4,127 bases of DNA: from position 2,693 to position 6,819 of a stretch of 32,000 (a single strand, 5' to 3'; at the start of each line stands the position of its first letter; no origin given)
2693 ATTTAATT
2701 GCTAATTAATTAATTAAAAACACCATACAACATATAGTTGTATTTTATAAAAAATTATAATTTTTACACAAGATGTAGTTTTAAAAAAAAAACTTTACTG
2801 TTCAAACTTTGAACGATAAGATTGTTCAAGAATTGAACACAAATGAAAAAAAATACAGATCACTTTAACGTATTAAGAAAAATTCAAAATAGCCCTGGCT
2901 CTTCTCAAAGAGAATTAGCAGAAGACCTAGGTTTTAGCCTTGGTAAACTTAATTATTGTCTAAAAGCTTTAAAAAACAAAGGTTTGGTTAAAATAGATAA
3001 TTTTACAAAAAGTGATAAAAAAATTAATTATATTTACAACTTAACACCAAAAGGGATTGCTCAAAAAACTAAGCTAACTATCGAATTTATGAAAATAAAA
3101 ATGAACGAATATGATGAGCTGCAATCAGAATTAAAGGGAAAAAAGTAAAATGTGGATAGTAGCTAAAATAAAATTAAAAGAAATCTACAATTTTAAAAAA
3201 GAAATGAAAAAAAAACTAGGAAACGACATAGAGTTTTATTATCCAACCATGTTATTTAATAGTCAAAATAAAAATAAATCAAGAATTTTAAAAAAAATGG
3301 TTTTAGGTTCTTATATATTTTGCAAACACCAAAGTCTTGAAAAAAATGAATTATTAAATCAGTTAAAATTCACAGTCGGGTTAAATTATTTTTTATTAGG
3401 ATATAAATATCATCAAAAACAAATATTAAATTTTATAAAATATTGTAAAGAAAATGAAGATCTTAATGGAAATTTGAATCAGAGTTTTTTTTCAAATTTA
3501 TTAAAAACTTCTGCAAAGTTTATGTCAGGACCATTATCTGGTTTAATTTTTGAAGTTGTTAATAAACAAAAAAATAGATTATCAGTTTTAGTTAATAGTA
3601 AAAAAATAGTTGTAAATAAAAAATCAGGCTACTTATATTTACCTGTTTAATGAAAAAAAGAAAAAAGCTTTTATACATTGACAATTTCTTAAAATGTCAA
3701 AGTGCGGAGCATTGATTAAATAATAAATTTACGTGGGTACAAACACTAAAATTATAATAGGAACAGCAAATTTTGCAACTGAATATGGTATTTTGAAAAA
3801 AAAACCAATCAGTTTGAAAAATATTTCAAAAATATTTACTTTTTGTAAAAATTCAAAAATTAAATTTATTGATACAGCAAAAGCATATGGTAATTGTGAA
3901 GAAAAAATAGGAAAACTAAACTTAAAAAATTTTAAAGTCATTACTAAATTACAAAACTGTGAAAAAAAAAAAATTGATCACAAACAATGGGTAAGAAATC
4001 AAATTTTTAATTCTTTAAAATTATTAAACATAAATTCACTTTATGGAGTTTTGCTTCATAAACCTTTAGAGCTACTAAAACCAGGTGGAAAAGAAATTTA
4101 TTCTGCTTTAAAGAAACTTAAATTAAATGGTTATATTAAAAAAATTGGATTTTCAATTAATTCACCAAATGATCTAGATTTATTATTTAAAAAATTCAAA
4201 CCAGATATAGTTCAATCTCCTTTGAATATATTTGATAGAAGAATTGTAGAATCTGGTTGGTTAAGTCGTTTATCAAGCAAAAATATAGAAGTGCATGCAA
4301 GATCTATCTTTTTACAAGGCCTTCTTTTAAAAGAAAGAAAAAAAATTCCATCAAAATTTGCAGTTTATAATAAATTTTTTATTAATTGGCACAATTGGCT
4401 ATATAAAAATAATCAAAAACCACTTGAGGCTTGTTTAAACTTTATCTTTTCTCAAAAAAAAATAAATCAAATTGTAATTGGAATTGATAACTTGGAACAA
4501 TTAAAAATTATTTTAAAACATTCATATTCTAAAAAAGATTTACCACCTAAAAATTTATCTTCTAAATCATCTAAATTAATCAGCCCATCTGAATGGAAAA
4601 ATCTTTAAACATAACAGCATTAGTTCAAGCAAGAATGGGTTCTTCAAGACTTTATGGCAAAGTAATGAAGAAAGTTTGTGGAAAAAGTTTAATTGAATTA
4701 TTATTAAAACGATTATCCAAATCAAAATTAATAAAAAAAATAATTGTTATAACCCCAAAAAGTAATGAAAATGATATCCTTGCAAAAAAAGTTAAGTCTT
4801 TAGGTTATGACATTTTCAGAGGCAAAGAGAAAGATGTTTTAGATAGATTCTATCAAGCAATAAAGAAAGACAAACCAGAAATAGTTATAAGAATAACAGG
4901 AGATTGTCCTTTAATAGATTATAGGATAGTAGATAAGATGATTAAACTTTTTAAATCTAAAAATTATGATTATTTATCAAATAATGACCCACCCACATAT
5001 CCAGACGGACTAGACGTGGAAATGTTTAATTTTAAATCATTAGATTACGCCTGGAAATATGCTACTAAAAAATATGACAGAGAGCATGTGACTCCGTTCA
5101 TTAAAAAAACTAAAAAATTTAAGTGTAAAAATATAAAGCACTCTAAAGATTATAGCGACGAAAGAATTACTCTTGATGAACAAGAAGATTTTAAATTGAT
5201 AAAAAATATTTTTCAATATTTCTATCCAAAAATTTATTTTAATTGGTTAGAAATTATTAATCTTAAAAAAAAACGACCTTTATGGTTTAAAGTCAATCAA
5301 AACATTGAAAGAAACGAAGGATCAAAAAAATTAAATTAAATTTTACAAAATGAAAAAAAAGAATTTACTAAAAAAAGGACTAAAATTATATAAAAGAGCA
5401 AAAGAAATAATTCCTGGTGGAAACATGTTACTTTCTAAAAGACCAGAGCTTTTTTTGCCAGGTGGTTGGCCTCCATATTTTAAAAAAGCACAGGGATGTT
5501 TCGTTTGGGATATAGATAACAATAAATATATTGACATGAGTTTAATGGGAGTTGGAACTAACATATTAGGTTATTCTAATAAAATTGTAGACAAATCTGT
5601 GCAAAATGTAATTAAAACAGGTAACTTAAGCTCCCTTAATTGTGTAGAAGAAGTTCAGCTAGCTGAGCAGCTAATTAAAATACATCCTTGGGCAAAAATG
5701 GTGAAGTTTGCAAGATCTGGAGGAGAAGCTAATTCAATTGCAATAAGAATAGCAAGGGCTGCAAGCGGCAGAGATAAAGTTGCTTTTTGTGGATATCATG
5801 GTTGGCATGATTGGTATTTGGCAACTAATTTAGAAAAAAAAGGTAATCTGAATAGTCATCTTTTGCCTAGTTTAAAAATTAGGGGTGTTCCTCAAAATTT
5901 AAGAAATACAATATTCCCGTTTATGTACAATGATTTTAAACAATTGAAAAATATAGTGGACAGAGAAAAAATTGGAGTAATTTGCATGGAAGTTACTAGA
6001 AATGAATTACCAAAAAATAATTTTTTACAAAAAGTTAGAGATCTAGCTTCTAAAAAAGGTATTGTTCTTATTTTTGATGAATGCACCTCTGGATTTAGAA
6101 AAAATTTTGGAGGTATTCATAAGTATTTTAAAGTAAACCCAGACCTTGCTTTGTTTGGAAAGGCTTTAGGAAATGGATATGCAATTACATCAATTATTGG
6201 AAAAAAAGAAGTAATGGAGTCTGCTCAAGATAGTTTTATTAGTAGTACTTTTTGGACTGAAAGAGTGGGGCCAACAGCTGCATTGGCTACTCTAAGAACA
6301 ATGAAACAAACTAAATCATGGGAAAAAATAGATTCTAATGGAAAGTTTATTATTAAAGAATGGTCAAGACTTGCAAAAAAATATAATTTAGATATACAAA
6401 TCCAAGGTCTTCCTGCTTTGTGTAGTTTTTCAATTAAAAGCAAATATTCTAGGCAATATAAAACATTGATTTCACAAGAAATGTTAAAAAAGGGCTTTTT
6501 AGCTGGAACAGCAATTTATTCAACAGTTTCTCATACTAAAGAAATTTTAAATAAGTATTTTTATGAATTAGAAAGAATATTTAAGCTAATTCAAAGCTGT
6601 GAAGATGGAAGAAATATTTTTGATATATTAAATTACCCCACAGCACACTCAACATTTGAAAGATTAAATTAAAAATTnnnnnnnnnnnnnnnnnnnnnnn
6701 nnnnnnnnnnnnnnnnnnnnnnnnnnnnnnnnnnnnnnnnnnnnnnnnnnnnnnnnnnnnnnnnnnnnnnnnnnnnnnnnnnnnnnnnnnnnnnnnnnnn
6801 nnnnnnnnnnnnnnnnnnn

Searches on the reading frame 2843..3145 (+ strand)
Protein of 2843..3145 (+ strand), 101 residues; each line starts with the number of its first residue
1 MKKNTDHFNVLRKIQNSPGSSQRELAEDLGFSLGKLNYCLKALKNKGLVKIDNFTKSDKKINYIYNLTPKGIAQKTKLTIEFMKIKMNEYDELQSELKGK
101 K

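Call 41: search_protein_families(library=pfam, proteins=[window:2843-3145:+], max_evalue=0.001)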
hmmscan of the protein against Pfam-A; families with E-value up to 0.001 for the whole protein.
window:2843-3145:+ (101 aa): 6 families
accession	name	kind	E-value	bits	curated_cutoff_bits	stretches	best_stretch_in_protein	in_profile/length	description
PF13412.12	HTH_24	-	1.9e-10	40.6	21.9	1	8-50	6-48/48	Winged helix-turn-helix DNA-binding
PF12802.13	MarR_2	-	1.1e-05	26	27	1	7-50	7-51/61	MarR family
PF13463.12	HTH_27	-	9.6e-05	23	22.2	1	6-71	4-68/68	Winged helix DNA-binding domain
PF01047.28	MarR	-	0.00017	21.8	24.6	1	7-49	5-47/59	MarR family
PF13601.12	HTH_34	-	0.00038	21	27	1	18-73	13-67/80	Winged helix DNA-binding domain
PF21984.2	DnaD_N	-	0.00098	19.7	27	0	22-69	38-85/101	DnaD N-terminal domain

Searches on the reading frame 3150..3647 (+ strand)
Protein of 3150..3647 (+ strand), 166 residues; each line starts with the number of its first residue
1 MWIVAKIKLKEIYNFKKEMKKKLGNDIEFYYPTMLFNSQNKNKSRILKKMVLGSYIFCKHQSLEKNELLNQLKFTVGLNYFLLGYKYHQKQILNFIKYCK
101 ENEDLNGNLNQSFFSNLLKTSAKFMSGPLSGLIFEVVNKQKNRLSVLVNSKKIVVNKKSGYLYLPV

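Call 41: search_protein_families(library=pfam, proteins=[window:3150-3647:+], max_evalue=0.001)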
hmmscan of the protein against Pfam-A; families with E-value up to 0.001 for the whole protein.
window:3150-3647:+ (166 aa): 0 families

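Call 69: search_protein_families(library=ncbifam, proteins=[window:3150-3647:+], max_evalue=0.001)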
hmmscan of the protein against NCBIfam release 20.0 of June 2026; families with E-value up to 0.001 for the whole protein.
window:3150-3647:+ (166 aa): 1 family
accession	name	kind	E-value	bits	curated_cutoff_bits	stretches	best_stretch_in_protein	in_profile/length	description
NF033644.1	antiterm_UpxY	subfamily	1.3e-08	35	100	1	2-150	1-150/164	UpxY family transcription antiterminator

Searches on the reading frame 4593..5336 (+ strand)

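Call 41: search_protein_families(library=pfam, proteins=[window:4593-5336:+], max_evalue=0.001)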
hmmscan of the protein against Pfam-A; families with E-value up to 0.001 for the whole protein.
window:4593-5336:+ (248 aa): 3 families
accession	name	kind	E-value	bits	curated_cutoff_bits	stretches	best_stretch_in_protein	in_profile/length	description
PF02348.25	CTP_transf_3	-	1.2e-31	110.7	22.6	1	9-206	2-205/217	Cytidylyltransferase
PF12804.13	NTP_transf_3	-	1.2e-05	26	27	1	14-126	11-117/160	MobA-like NTP transferase domain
PF01983.22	CofC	-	0.00022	20.9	22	1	30-126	26-117/217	Guanylyl transferase CofC like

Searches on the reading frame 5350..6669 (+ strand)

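Call 3: search_protein_families(library=pfam, proteins=[window:5350-6669:+], max_evalue=0.01)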
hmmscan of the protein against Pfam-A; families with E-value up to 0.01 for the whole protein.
window:5350-6669:+ (440 aa): 2 families
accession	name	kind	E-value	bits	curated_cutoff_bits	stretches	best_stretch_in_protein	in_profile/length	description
PF00202.27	Aminotran_3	-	1.4e-41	143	30.5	1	44-394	13-376/403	Aminotransferase class-III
PF01212.27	Beta_elim_lyase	-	0.0073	16.1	27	0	115-245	48-170/288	Beta-eliminating lyase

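Call 69: search_protein_families(library=ncbifam, proteins=[window:5350-6669:+], max_evalue=0.001)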
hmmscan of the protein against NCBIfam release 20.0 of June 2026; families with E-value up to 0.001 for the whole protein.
window:5350-6669:+ (440 aa): 68 families (the best 25 are shown)
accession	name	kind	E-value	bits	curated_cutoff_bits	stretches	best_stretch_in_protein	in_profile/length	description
NF004856.0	PRK06209.1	equivalog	1.8e-73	247.6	486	1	6-399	7-402/450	glutamate-1-semialdehyde 2,1-aminomutase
NF041362.1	GntE_guanitoxin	equivalog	3.1e-67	227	525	1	8-376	6-384/426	guanitoxin biosynthesis PLP-dependent transaminase GntE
NF000818.0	PRK00062.1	subfamily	3.9e-61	207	398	1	10-377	6-376/429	glutamate-1-semialdehyde 2,1-aminomutase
TIGR00713.1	hemL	equivalog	7.1e-60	202.8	527.3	1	12-373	4-368/423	glutamate-1-semialdehyde 2,1-aminomutase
NF009055.0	PRK12389.1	equivalog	6.9e-49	166.6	637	1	9-365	5-365/431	glutamate-1-semialdehyde 2,1-aminomutase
TIGR00707.1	argD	subfamily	1.5e-38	132.7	410.05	1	44-392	13-355/381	acetylornithine/succinylornithine family transaminase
NF004426.0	PRK05769.1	equivalog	2e-38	132.3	552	1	44-388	40-408/441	acetyl ornithine aminotransferase family protein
NF005993.0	PRK08117.1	subfamily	1.6e-34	119.3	574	1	45-372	30-377/433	aspartate aminotransferase family protein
NF005376.0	PRK06918.1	equivalog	1.7e-34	119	676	2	191-366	202-384/451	4-aminobutyrate--2-oxoglutarate transaminase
NF002874.0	PRK03244.1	equivalog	1.6e-32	112.8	457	1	44-384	29-359/399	acetylornithine transaminase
NF002797.0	PRK02936.1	equivalog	3.6e-31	108.3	496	1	43-385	14-345/385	acetylornithine transaminase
NF049939.1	HyAminethphonNHLyPbfA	equivalog_domain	6.8e-31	107.2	525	1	45-382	48-400/442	(R)-1-hydroxy-2-aminoethylphosphonate ammonia-lyase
NF006228.0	PRK08360.1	equivalog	1.9e-30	105.9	608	2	220-354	221-356/443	aspartate aminotransferase family protein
NF004755.0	PRK06082.1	equivalog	2.6e-29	102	467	1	44-361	58-388/459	aspartate aminotransferase family protein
NF049976.1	AmadipTransam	equivalog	6.4e-29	101.1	650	1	44-344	18-332/416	2-aminoadipate transaminase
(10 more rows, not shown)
